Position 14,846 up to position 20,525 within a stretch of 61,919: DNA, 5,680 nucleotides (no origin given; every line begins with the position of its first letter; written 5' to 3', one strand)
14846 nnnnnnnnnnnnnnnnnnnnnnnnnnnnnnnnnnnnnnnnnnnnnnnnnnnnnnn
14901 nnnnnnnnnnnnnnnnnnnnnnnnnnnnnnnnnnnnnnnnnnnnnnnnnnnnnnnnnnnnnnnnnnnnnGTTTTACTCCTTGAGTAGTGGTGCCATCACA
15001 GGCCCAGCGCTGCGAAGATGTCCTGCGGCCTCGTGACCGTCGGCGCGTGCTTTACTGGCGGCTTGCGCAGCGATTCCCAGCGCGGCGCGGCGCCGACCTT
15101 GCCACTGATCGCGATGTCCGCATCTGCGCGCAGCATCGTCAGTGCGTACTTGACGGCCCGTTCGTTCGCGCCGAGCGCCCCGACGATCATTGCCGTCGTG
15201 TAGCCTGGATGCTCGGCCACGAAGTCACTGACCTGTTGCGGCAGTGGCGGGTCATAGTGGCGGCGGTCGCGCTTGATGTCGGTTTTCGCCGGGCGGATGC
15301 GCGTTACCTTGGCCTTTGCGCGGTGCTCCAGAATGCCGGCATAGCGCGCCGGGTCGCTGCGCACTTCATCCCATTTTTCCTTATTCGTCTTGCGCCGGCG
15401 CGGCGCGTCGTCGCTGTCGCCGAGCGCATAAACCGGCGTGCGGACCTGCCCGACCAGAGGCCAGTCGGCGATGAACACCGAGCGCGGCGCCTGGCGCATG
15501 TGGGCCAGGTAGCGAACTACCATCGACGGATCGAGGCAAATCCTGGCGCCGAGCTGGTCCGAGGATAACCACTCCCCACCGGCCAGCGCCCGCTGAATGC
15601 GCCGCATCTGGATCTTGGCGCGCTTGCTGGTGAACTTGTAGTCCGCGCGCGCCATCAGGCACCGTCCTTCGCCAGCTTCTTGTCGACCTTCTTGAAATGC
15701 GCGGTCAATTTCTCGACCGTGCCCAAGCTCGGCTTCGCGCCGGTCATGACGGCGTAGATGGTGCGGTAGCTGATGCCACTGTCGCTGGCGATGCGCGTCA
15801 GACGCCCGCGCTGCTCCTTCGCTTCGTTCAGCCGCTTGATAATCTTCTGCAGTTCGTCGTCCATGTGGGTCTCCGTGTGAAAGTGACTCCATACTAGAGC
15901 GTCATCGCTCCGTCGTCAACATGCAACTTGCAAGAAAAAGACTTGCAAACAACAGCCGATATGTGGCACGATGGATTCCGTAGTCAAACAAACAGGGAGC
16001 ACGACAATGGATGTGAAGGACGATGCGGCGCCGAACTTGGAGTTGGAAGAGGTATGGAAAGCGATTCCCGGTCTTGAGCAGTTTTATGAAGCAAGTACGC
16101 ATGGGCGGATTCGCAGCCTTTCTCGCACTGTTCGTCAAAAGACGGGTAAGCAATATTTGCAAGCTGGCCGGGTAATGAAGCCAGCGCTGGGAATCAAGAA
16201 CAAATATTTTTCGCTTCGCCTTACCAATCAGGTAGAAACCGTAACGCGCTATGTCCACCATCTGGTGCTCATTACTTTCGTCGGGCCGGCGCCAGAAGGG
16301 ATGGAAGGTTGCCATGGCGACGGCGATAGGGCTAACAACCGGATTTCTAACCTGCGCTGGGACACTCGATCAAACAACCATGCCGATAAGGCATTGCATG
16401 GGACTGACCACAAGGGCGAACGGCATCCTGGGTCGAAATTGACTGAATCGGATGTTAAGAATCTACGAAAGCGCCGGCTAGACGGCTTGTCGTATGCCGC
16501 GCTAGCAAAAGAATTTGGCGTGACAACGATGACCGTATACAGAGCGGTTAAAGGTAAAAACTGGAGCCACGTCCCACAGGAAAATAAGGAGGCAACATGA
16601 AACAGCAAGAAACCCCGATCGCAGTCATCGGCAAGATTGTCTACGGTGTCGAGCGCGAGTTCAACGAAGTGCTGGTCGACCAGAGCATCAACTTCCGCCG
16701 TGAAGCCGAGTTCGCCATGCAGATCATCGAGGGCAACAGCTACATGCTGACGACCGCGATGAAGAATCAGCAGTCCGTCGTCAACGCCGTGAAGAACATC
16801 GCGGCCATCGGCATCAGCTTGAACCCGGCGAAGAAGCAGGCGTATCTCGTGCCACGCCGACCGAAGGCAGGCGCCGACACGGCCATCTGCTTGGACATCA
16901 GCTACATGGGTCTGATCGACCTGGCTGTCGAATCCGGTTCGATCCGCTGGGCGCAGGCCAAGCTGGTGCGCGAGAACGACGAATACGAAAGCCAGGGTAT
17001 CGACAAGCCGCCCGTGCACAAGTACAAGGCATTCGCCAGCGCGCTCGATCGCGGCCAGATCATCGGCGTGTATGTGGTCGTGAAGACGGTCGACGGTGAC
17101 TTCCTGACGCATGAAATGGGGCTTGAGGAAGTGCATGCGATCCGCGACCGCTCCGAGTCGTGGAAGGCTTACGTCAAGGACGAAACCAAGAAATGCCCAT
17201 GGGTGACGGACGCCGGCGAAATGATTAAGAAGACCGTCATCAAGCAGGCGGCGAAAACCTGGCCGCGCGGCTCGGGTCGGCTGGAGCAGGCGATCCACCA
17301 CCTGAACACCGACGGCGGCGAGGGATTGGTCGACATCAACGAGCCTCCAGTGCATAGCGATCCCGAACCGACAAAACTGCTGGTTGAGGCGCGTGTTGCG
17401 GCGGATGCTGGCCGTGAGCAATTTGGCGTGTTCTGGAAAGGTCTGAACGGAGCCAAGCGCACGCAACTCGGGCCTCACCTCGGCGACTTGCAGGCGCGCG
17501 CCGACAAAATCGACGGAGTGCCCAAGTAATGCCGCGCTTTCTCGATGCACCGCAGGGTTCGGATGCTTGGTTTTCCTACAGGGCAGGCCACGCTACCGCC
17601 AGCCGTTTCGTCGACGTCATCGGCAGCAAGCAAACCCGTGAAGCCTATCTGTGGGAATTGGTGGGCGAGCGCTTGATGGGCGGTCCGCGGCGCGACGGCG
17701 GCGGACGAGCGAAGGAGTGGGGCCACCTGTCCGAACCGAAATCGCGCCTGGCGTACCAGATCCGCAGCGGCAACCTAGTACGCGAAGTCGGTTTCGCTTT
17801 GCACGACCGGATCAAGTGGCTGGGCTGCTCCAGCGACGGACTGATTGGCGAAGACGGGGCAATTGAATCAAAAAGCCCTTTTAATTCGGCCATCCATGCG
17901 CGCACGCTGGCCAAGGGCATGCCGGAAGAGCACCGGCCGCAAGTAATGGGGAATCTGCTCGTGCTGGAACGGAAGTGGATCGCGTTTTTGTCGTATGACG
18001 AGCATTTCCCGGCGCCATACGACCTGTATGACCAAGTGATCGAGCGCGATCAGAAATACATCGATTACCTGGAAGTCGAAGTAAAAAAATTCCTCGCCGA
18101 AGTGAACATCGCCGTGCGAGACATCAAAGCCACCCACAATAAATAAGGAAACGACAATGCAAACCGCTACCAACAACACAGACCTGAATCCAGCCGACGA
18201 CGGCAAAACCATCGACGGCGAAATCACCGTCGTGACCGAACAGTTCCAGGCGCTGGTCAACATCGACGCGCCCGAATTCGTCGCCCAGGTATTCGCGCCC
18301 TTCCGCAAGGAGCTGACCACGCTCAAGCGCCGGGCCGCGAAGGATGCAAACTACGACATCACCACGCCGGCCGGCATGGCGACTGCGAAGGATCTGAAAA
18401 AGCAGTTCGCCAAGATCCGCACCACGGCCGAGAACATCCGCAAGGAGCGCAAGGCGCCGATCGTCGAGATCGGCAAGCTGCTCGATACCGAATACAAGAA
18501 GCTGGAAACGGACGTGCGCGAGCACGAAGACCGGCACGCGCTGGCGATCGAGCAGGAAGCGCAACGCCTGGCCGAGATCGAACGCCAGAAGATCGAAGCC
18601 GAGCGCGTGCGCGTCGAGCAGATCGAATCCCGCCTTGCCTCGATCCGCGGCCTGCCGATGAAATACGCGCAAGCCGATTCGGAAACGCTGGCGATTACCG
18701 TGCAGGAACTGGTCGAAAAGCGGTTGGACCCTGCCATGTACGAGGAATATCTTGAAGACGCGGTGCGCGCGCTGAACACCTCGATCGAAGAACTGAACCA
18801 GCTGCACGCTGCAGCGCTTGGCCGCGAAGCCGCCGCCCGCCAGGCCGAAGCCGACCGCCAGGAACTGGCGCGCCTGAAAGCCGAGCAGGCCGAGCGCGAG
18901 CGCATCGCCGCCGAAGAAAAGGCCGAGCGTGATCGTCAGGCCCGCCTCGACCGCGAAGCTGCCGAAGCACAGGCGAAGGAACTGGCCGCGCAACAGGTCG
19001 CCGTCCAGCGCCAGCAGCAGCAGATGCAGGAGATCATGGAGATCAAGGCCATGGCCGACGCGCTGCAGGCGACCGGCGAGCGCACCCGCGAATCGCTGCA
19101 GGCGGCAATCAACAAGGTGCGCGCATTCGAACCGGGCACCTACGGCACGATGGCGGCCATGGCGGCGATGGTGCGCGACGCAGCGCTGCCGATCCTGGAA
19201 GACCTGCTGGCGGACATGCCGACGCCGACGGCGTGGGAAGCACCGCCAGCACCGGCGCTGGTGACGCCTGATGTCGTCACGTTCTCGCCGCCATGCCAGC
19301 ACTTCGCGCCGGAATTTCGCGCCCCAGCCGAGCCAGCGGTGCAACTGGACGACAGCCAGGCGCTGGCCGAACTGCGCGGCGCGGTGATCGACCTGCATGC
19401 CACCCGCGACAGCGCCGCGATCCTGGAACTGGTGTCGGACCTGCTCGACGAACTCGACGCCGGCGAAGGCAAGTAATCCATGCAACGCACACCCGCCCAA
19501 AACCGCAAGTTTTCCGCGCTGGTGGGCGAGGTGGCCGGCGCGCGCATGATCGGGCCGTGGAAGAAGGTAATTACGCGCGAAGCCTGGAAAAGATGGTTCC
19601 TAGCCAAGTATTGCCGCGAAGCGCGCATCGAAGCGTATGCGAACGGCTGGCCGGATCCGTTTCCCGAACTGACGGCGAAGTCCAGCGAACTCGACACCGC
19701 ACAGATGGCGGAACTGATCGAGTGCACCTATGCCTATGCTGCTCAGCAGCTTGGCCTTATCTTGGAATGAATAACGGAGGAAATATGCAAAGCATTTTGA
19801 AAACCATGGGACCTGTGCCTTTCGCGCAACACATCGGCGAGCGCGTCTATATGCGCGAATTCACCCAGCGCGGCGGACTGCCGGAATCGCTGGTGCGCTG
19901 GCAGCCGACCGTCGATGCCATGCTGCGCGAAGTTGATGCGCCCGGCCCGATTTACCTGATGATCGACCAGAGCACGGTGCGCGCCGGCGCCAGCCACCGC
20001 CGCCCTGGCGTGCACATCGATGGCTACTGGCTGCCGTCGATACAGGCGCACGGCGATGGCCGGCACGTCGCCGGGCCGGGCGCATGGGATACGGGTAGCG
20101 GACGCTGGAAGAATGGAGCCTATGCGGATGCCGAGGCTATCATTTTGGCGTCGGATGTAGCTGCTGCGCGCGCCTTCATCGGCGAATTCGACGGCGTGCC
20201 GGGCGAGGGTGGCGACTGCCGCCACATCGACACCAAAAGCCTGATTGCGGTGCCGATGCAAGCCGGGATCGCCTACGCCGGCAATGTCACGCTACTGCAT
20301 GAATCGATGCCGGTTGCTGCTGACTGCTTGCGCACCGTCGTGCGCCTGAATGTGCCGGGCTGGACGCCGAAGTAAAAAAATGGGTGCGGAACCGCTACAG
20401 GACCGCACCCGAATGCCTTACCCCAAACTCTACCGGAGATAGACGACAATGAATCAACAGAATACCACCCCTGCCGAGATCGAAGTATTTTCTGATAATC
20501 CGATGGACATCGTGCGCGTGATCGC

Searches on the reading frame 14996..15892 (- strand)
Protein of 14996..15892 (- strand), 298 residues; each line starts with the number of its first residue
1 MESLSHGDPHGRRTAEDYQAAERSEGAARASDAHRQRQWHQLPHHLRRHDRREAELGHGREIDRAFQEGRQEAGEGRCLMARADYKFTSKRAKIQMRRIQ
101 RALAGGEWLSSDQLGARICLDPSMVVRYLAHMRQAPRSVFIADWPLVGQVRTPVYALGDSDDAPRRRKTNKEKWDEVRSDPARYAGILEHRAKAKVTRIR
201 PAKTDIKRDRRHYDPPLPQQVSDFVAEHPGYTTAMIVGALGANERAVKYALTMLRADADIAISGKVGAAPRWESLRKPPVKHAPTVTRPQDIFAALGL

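Call 3: search_protein_families(library=pfam, proteins=[window:14996-15892:-], max_evalue=0.01)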
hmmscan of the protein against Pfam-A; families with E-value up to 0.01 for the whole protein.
window:14996-15892:- (298 aa): 0 families

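Call 4: search_protein_families(library=phrogs, proteins=[window:14996-15892:-], max_evalue=0.001)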
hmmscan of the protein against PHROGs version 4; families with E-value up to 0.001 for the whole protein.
window:14996-15892:- (298 aa): 2 families
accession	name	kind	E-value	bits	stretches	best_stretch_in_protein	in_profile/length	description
phrog_1687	-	transcription regulation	3.9e-05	24.7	0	215-264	65-114/162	MarR family transcrition regulator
phrog_142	-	moron, auxiliary metabolic gene and host takeover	0.0008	20.5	0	218-270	14-66/116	Ren-like exclusion protein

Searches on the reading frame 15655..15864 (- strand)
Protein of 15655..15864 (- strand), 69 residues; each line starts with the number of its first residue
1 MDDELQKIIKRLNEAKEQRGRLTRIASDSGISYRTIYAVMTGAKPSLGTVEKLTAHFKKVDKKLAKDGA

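Call 43: search_protein_families(library=phrogs, proteins=[window:15655-15864:-], max_evalue=0.001)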
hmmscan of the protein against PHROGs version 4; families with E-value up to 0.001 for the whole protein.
window:15655-15864:- (69 aa): 3 families
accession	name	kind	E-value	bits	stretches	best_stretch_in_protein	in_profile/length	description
phrog_9425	-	transcription regulation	4.6e-07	30.5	1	8-66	12-69/72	transcriptional repressor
phrog_18104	-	transcription regulation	1.7e-06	28.8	1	5-58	4-53/57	transcriptional regulator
phrog_4268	-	transcription regulation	3.3e-05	25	1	2-55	30-83/96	transcriptional repressor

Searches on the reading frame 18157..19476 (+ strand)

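Call 43: search_protein_families(library=phrogs, proteins=[window:18157-19476:+], max_evalue=0.001)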
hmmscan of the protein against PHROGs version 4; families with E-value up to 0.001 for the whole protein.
window:18157-19476:+ (439 aa): 3 families
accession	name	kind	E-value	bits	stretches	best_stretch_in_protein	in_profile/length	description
phrog_16469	-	unknown function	1.5e-21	78.3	1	53-295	43-281/392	-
phrog_17928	-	unknown function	4e-09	36.6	1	62-321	89-334/511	-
phrog_21091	-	unknown function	0.00025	21.6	1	141-355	118-329/407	-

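Call 68: search_protein_families(library=pfam, proteins=[window:18157-19476:+], max_evalue=0.01)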
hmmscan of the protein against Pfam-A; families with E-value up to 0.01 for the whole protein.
window:18157-19476:+ (439 aa): 0 families

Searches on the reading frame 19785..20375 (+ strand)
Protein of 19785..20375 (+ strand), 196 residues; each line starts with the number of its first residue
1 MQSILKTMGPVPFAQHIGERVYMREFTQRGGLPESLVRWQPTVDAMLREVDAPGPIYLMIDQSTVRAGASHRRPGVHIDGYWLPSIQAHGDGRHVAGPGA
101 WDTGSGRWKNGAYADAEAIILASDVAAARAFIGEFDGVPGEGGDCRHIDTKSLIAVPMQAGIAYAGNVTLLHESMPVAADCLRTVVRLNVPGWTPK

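Call 43: search_protein_families(library=phrogs, proteins=[window:19785-20375:+], max_evalue=0.001)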
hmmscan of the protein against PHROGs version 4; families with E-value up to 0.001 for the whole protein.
window:19785-20375:+ (196 aa): 1 family
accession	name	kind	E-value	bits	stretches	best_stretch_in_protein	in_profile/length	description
phrog_8970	-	unknown function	1.4e-55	189.1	1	1-195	1-203/205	-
